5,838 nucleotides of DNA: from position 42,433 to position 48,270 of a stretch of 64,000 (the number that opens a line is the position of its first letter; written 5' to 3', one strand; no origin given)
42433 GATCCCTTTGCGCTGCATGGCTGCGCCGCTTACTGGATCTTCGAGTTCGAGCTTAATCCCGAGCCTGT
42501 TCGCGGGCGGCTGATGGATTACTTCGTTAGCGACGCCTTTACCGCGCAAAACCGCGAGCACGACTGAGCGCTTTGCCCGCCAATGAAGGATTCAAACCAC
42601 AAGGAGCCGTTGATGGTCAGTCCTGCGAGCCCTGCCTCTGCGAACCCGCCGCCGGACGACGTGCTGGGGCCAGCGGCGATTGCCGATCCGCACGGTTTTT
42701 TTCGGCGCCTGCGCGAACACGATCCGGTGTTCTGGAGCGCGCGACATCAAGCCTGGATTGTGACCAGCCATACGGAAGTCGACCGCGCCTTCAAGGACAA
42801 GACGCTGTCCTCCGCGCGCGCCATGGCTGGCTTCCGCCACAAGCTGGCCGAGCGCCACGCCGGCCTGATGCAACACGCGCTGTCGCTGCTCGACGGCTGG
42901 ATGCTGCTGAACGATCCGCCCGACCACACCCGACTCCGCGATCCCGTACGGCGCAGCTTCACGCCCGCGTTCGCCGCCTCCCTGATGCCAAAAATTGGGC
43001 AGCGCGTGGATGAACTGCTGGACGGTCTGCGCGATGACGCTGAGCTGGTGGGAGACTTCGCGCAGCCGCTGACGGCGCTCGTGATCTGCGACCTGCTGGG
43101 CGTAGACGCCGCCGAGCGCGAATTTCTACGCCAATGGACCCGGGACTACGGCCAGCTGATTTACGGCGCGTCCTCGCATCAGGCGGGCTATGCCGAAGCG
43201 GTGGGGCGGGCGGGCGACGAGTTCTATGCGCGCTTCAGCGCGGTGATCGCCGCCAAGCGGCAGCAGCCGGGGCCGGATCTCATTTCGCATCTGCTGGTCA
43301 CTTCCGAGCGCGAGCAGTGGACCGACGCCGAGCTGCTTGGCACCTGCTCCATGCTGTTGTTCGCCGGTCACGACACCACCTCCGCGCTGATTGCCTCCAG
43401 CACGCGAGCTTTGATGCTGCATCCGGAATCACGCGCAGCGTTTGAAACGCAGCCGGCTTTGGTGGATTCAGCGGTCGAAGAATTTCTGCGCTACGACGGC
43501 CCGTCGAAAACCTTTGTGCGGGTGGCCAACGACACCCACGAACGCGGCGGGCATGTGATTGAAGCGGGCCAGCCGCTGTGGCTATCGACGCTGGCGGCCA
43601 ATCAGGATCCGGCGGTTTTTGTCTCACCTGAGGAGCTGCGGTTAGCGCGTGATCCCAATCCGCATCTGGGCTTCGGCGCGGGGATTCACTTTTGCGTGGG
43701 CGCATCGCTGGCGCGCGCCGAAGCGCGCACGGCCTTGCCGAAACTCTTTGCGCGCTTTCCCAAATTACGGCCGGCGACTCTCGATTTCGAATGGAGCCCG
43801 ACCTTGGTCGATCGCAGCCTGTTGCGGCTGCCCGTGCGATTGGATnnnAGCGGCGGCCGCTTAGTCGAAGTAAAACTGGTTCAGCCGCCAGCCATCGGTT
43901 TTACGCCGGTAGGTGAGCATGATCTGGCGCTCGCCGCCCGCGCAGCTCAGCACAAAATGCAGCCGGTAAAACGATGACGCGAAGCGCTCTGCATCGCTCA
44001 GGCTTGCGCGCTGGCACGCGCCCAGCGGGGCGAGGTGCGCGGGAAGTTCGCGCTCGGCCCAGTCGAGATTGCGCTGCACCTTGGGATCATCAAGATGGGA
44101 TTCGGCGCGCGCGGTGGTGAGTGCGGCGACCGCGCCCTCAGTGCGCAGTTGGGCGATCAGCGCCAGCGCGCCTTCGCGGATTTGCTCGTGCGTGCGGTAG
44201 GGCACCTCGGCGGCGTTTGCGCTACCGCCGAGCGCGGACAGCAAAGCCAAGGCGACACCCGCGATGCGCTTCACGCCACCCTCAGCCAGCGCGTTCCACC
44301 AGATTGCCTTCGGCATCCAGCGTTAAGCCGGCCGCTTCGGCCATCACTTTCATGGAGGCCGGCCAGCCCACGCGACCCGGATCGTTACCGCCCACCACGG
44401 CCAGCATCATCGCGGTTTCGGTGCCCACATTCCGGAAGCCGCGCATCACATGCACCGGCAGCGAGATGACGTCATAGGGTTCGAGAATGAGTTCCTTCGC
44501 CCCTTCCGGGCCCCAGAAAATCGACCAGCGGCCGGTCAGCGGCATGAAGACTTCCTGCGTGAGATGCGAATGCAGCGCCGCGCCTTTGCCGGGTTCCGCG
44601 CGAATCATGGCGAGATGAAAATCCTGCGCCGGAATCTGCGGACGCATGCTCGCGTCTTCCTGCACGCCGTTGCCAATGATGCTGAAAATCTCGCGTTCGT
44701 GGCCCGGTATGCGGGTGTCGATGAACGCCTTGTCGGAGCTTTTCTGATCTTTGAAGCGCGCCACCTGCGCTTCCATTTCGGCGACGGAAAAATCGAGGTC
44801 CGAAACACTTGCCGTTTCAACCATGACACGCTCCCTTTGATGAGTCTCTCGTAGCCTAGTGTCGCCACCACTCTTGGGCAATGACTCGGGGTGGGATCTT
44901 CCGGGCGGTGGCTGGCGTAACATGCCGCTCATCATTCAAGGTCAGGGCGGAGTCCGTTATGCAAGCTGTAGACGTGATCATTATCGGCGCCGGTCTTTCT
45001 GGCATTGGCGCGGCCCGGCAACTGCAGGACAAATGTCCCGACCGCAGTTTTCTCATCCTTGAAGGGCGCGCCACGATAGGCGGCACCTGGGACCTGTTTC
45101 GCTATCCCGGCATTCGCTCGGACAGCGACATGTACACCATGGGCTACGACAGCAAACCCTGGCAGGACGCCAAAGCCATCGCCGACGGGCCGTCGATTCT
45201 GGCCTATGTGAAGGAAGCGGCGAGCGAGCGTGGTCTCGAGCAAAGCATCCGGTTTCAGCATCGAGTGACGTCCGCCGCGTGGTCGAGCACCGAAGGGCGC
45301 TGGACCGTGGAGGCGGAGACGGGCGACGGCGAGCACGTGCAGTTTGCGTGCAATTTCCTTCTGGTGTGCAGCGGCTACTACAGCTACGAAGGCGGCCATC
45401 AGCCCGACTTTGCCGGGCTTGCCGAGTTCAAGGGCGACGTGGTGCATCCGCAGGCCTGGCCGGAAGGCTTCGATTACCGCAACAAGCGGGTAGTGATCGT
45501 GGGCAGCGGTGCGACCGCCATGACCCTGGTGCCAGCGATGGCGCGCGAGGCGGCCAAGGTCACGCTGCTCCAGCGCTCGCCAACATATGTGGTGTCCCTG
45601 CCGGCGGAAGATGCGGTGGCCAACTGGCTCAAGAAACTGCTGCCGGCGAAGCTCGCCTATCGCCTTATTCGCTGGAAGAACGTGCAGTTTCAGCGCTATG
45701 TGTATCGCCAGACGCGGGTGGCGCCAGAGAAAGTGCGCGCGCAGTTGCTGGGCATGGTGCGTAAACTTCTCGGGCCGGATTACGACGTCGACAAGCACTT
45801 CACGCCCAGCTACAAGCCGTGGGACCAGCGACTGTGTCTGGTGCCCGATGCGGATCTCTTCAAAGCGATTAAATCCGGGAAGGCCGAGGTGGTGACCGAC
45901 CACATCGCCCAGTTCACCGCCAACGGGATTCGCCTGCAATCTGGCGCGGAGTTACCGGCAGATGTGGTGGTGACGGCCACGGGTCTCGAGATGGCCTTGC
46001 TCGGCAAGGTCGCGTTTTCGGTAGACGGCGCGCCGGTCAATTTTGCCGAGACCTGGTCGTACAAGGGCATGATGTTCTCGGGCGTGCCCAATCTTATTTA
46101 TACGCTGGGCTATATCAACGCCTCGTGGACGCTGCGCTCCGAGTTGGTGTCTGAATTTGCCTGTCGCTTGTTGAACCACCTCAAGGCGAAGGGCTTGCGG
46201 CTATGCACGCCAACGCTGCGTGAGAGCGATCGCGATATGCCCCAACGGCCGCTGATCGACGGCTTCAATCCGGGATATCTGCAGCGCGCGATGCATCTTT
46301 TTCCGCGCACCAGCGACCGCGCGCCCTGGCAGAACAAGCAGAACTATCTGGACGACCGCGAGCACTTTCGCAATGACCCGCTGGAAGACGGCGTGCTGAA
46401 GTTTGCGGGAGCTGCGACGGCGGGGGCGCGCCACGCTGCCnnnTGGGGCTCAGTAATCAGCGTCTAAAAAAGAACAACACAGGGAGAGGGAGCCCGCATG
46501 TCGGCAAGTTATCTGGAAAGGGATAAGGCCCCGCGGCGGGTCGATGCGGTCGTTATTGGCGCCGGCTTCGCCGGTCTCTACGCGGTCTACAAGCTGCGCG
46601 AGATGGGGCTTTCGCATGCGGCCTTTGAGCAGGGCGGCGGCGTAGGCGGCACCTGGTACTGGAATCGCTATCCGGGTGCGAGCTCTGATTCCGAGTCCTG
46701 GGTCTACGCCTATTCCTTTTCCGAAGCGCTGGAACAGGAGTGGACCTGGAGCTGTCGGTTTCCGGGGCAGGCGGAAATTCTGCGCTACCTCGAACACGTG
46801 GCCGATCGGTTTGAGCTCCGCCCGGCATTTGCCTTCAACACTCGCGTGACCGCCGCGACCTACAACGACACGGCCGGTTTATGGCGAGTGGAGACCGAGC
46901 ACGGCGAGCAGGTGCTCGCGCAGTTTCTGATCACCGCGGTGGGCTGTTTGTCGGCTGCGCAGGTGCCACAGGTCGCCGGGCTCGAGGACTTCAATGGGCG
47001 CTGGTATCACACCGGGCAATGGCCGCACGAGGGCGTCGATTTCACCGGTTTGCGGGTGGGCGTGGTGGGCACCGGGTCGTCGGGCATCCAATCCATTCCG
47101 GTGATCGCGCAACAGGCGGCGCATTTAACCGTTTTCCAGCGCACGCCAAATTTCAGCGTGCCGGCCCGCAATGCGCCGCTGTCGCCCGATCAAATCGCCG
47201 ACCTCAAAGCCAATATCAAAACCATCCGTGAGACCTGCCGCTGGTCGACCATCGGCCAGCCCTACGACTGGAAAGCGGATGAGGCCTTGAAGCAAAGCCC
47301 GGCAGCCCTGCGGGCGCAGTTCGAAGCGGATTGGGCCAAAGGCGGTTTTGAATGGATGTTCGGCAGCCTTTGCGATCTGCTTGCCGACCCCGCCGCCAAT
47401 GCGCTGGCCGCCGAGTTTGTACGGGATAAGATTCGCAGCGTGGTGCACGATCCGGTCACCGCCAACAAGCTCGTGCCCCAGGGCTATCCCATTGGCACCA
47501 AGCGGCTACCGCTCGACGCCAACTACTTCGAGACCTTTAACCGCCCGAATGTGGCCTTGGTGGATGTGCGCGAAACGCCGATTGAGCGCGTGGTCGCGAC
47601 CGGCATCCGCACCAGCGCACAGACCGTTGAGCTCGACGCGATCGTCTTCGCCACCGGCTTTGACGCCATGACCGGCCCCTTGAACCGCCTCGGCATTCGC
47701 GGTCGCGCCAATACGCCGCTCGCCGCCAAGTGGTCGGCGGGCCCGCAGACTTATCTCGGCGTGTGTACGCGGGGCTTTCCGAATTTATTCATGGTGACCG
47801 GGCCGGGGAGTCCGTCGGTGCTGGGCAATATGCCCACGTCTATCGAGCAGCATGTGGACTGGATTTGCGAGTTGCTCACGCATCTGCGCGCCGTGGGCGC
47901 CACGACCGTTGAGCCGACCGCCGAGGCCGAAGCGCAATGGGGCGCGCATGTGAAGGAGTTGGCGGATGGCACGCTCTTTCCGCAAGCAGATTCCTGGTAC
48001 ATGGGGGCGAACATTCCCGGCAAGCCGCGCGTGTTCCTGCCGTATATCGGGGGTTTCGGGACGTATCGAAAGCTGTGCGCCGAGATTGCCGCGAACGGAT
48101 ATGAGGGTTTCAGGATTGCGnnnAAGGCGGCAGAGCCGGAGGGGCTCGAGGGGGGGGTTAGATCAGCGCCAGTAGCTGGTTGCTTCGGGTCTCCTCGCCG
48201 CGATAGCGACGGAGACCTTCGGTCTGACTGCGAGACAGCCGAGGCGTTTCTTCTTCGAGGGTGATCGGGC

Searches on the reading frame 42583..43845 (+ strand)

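Call 35: search_protein_families(library=pfam, proteins=[window:42583-43845:+], max_evalue=0.00001)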
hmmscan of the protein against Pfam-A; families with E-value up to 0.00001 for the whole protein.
window:42583-43845:+ (421 aa): 1 family
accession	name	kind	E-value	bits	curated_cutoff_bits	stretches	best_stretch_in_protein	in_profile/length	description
PF00067.27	p450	-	5.1e-20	72.1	22.8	1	226-392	232-432/462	Cytochrome P450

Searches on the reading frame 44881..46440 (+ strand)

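Call 35: search_protein_families(library=pfam, proteins=[window:44881-46440:+], max_evalue=0.00001)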
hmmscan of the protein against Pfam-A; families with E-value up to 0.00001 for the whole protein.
window:44881-46440:+ (520 aa): 6 families
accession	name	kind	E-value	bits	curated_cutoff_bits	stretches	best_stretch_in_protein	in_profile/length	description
PF00743.25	FMO-like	-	1.8e-16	60.2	22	1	87-241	66-223/532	Flavin-binding monooxygenase-like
PF07992.20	Pyr_redox_2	-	1.1e-10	41.9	26.1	1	31-253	2-192/291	Pyridine nucleotide-disulphide oxidoreductase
PF13450.12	NAD_binding_8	-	2e-10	41.2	21.9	1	34-84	1-49/68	NAD(P)-binding Rossmann-like domain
PF13738.12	Pyr_redox_3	-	3.8e-09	36.7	30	1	33-235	1-198/305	Pyridine nucleotide-disulphide oxidoreductase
PF01946.23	Thi4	-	5.4e-08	32.8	26.2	0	29-70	17-58/235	Thi4 family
PF01266.30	DAO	-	1.1e-07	32.2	27.9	0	31-69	1-38/353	FAD dependent oxidoreductase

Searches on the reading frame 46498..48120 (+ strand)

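Call 35: search_protein_families(library=pfam, proteins=[window:46498-48120:+], max_evalue=0.00001)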
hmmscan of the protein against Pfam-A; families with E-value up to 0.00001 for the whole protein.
window:46498-48120:+ (541 aa): 5 families
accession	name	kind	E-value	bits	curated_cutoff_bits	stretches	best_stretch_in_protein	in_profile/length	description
PF13738.12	Pyr_redox_3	-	2.5e-14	53.7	30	1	18-241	1-223/305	Pyridine nucleotide-disulphide oxidoreductase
PF00743.25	FMO-like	-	2.7e-12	46.4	22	1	18-213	5-212/532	Flavin-binding monooxygenase-like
PF07992.20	Pyr_redox_2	-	2.5e-09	37.4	26.1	1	16-223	2-180/291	Pyridine nucleotide-disulphide oxidoreductase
PF13450.12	NAD_binding_8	-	1.5e-08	35.2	21.9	1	19-61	1-43/68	NAD(P)-binding Rossmann-like domain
PF13434.12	Lys_Orn_oxgnase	-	2.6e-06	27.3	21.3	0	88-219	91-225/339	L-lysine 6-monooxygenase/L-ornithine 5-monooxygenase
